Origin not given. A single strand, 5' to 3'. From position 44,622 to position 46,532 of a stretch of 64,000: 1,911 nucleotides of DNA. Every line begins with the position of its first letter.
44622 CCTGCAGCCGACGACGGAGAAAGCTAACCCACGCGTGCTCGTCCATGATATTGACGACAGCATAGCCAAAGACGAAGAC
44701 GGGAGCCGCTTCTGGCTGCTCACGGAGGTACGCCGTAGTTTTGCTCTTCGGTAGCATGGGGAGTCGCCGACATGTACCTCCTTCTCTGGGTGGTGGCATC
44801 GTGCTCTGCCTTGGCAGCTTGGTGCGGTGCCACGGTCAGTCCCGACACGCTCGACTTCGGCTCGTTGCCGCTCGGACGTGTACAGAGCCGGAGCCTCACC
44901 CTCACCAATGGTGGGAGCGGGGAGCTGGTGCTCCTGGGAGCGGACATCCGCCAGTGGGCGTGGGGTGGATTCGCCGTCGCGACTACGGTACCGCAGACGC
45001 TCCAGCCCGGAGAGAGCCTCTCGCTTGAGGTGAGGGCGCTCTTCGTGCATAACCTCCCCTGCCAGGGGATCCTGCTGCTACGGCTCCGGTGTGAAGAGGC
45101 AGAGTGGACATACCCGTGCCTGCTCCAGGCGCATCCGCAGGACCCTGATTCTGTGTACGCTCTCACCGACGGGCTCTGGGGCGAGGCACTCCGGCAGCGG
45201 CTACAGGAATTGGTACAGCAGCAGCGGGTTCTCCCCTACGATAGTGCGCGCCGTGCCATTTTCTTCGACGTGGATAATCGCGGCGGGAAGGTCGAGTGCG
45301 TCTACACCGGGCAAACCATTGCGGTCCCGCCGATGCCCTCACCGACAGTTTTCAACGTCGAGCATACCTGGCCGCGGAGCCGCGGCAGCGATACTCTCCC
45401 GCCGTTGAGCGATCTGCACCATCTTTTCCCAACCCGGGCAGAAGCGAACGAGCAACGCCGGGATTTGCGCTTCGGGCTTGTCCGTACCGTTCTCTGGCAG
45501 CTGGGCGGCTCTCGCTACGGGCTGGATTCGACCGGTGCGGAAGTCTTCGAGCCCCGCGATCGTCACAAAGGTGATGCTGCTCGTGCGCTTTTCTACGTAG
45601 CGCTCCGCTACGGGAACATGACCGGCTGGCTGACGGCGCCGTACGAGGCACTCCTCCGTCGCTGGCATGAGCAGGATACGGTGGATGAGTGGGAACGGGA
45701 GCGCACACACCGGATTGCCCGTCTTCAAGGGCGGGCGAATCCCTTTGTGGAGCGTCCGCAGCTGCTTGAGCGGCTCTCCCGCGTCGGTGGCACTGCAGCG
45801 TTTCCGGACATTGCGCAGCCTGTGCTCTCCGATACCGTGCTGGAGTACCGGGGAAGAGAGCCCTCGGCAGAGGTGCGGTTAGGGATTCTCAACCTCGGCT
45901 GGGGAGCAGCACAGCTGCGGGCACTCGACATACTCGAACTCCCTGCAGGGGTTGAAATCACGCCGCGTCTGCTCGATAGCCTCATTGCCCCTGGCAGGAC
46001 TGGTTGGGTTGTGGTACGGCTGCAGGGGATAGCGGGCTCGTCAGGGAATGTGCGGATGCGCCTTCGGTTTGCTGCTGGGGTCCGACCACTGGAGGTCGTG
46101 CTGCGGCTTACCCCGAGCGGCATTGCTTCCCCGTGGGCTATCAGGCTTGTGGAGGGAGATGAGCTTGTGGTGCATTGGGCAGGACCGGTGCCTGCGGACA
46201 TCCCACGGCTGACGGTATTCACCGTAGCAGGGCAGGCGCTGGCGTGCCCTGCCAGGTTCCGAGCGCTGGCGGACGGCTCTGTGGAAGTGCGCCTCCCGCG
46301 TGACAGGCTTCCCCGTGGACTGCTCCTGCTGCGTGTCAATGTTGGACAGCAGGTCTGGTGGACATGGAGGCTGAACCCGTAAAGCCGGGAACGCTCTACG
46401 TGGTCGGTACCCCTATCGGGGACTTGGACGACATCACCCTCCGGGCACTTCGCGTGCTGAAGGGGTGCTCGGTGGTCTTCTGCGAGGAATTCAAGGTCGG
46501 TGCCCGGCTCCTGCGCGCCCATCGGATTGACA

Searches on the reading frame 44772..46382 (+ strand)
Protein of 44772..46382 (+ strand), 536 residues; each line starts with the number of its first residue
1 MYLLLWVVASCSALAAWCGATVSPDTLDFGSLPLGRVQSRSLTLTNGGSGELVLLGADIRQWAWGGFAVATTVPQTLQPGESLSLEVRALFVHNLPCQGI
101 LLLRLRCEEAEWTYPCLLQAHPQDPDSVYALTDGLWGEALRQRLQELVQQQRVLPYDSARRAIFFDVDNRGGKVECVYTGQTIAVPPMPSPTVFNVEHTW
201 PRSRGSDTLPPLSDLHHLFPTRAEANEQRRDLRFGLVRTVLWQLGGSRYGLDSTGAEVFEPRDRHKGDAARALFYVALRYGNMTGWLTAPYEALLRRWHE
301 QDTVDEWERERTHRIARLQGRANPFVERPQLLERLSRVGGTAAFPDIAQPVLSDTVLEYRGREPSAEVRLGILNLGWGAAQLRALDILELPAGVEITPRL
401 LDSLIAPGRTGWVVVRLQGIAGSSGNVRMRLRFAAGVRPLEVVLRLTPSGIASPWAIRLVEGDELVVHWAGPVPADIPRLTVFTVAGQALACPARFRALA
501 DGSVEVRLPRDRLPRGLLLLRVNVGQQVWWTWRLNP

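Call 48: search_protein_families(library=pfam, proteins=[window:44772-46382:+], max_evalue=0.001)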
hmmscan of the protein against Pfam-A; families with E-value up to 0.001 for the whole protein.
window:44772-46382:+ (536 aa): 3 families
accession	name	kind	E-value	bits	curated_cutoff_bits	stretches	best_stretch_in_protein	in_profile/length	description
PF04231.19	Endonuclease_1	-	4.2e-27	95.8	25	1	190-329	71-234/235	Endonuclease I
PF22544.2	HYDIN_VesB_CFA65-like_Ig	-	1.5e-05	25.5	25.5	1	22-87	5-68/100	HYDIN/CFA65/VesB-like, Ig-like domain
PF15780.11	ASH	-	8.4e-05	23.1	27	1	25-87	12-72/98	Abnormal spindle-like microcephaly-assoc'd, ASPM-SPD-2-Hydin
